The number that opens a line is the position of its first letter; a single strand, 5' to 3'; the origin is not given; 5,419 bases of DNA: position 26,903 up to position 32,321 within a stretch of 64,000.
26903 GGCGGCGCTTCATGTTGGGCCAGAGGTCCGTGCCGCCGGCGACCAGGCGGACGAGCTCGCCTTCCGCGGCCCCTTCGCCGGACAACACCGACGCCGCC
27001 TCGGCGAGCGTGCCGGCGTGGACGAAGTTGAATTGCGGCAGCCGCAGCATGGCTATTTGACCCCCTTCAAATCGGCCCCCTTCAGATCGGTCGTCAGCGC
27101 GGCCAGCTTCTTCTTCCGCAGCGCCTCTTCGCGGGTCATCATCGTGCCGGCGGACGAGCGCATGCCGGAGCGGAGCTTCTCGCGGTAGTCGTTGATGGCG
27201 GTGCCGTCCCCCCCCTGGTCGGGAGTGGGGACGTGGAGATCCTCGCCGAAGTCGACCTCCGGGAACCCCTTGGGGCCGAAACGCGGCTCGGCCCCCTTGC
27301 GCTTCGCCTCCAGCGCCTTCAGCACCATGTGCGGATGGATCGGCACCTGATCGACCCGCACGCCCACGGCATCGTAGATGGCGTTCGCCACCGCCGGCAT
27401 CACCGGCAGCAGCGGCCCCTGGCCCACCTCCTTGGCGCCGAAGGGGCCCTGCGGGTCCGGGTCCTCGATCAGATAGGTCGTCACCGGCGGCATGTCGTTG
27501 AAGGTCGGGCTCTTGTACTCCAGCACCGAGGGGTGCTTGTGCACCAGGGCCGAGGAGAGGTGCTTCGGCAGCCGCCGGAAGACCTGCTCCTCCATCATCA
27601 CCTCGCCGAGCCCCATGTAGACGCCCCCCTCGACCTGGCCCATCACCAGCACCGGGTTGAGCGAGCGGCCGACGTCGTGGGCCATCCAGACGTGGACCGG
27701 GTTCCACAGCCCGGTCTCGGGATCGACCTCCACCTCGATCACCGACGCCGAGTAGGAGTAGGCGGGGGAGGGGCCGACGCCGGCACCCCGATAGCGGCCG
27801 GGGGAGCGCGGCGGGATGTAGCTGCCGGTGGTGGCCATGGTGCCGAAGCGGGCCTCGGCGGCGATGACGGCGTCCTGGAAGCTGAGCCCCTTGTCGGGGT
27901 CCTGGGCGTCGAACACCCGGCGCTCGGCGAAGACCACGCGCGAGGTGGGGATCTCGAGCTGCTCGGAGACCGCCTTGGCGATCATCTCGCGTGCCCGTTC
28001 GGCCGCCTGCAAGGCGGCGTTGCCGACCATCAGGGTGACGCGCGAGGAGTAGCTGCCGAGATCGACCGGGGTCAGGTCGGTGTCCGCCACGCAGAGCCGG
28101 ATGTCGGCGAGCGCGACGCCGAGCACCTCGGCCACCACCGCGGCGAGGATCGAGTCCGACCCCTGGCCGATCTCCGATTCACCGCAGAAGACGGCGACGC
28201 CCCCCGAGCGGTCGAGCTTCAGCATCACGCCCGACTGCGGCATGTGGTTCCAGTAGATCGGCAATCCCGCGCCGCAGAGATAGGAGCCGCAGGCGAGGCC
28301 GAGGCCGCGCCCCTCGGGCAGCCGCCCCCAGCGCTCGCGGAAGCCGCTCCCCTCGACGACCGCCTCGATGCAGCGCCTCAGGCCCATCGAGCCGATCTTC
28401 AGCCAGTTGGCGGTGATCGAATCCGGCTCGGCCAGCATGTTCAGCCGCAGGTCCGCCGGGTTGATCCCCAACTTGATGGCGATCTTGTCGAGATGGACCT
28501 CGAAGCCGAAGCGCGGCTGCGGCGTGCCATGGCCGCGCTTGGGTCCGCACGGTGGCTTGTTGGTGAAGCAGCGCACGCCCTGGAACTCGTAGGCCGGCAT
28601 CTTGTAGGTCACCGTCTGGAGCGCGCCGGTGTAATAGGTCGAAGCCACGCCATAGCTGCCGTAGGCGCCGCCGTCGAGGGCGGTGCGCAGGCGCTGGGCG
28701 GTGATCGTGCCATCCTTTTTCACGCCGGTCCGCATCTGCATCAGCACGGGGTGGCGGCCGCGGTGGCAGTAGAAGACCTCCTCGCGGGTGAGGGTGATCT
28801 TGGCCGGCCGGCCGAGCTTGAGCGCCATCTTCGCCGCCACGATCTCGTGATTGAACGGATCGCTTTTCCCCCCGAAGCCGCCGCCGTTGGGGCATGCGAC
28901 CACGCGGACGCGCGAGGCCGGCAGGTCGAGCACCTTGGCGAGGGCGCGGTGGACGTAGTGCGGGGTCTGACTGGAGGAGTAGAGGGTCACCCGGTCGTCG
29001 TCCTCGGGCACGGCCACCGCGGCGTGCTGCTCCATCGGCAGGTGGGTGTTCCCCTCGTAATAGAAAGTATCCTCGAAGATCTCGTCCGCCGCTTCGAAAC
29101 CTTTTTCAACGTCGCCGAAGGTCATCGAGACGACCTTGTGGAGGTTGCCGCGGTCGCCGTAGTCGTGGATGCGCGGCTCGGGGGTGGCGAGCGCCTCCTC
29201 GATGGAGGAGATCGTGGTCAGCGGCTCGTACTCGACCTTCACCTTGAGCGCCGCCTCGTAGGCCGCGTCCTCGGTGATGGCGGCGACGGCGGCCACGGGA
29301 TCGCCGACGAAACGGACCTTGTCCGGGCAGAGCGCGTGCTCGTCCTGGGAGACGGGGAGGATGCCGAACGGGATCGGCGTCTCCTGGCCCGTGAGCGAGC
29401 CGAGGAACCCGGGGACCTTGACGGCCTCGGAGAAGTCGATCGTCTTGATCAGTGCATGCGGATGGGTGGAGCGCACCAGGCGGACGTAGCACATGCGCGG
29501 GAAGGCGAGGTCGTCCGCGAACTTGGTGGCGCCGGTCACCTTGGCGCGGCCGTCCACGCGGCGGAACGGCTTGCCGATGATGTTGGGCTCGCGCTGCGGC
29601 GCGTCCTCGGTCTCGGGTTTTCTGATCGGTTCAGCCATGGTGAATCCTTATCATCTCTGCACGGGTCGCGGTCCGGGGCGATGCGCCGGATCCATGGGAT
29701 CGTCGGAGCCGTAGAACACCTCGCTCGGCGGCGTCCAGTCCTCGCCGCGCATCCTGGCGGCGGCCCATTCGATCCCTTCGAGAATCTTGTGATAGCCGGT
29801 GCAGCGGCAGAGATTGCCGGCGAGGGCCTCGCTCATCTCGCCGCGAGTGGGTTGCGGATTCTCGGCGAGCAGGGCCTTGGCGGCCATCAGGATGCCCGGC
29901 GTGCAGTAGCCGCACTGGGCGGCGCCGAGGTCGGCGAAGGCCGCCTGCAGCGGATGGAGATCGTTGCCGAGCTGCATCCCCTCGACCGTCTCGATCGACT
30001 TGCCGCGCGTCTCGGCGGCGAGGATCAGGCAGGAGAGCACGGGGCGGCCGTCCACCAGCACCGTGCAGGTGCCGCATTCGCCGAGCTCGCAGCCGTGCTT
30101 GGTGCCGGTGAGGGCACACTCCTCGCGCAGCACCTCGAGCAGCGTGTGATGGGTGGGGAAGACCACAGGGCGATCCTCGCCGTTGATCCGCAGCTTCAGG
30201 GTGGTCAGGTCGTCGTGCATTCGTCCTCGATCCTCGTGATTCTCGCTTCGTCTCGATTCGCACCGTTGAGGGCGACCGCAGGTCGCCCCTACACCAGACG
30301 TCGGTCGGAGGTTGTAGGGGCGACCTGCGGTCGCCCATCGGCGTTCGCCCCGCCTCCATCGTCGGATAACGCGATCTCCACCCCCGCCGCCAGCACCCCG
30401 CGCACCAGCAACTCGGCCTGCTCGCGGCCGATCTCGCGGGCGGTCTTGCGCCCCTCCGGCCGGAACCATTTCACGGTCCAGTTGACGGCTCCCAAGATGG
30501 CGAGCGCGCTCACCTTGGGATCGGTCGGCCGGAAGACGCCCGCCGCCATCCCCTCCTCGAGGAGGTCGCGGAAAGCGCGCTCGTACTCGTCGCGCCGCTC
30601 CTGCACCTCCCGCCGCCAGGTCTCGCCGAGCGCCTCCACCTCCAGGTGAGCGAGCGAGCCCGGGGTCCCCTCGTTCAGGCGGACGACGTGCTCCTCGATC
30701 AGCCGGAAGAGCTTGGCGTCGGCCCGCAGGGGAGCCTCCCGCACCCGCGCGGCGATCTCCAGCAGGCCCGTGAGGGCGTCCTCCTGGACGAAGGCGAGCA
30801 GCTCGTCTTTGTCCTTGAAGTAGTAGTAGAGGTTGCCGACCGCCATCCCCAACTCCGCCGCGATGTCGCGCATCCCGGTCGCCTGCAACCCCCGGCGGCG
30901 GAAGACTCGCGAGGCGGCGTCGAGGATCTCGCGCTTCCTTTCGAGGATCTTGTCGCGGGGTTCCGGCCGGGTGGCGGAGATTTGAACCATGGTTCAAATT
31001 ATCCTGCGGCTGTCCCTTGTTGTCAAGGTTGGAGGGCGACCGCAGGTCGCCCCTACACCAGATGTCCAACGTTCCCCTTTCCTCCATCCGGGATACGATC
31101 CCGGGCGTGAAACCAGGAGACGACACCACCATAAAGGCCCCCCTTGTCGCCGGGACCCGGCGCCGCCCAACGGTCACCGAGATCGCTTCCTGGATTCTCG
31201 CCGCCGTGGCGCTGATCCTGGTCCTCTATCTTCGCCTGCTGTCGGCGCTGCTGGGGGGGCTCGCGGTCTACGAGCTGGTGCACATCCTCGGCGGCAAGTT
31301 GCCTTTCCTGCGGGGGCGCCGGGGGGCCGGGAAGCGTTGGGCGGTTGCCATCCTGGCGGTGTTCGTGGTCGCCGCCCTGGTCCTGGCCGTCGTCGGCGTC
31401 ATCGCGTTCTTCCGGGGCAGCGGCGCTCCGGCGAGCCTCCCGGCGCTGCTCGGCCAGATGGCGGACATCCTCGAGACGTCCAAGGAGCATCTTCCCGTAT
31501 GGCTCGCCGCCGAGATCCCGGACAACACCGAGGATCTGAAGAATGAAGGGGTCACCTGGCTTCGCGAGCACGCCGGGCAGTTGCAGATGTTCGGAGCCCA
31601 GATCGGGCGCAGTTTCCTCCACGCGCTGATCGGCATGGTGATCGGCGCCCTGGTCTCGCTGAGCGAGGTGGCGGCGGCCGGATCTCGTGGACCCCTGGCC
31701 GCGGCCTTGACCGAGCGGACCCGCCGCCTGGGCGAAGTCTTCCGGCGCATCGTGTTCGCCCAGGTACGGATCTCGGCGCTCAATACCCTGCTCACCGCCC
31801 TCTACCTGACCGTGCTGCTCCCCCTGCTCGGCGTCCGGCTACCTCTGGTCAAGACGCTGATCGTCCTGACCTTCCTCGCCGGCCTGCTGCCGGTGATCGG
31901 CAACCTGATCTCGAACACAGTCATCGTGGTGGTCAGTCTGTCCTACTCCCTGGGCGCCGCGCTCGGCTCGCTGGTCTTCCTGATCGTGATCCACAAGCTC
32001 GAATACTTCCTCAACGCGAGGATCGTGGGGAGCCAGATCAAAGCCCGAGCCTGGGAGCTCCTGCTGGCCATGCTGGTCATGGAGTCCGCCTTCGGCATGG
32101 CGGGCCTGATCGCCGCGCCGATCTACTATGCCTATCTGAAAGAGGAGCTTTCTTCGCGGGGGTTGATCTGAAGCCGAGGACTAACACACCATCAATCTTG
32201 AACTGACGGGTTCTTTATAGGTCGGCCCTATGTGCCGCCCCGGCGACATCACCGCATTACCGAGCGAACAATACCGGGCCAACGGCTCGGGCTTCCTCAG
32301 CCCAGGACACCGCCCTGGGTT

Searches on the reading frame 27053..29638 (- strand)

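Call 28: search_protein_families(library=pfam, proteins=[window:27053-29638:-], max_evalue=0.0001)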
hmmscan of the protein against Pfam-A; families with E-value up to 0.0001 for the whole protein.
window:27053-29638:- (861 aa): 3 families
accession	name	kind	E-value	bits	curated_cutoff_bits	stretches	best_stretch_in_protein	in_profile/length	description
PF02738.23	MoCoBD_1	-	8.6e-74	248.1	27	1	167-399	10-241/244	Molybdopterin cofactor-binding domain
PF20256.3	MoCoBD_2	-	1.2e-62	212.5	27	1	434-717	12-283/283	Molybdopterin cofactor-binding domain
PF01315.27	Ald_Xan_dh_C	-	2.2e-26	92.8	31.3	1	35-140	1-109/110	Aldehyde oxidase and xanthine dehydrogenase, a/b hammerhead domain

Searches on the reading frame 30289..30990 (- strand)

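Call 28: search_protein_families(library=pfam, proteins=[window:30289-30990:-], max_evalue=0.0001)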
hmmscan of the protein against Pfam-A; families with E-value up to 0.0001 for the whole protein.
window:30289-30990:- (233 aa): 5 families
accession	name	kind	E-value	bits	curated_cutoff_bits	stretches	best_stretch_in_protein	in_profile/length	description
PF17932.6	TetR_C_24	-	1.4e-28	99.9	26.4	1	90-199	4-114/114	Tetracyclin repressor-like, C-terminal domain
PF00440.29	TetR_N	-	4.2e-17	62.1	24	1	22-66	1-45/47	Bacterial regulatory proteins, tetR family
PF21351.2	TetR_C_41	-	7.7e-08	33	27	1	120-198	31-107/108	Tetracyclin repressor-like, C-terminal domain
PF14514.11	TetR_C_9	-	9.2e-06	26.3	25.3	1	123-170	39-86/130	Tetracyclin repressor-like, C-terminal domain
PF17935.6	TetR_C_27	-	4.4e-05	24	26.1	0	120-169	32-81/106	Tetracyclin repressor-like, C-terminal domain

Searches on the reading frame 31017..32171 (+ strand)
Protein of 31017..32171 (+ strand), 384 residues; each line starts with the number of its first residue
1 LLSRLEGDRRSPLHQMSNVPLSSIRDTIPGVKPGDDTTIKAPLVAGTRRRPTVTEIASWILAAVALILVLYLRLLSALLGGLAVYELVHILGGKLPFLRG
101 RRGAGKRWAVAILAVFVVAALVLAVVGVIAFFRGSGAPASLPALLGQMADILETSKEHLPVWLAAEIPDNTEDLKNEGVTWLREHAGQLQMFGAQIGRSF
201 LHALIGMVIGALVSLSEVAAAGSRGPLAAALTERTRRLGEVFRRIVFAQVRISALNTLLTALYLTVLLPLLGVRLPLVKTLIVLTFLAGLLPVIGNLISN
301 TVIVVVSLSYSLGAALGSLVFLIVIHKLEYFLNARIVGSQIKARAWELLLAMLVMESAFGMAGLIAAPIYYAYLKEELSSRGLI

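Call 28: search_protein_families(library=pfam, proteins=[window:31017-32171:+], max_evalue=0.0001)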
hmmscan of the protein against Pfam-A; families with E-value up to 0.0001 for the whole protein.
window:31017-32171:+ (384 aa): 1 family
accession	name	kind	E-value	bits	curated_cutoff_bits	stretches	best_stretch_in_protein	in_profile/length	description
PF01594.21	AI-2E_transport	-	5e-14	52.7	34.3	1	57-376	5-321/327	AI-2E family transporter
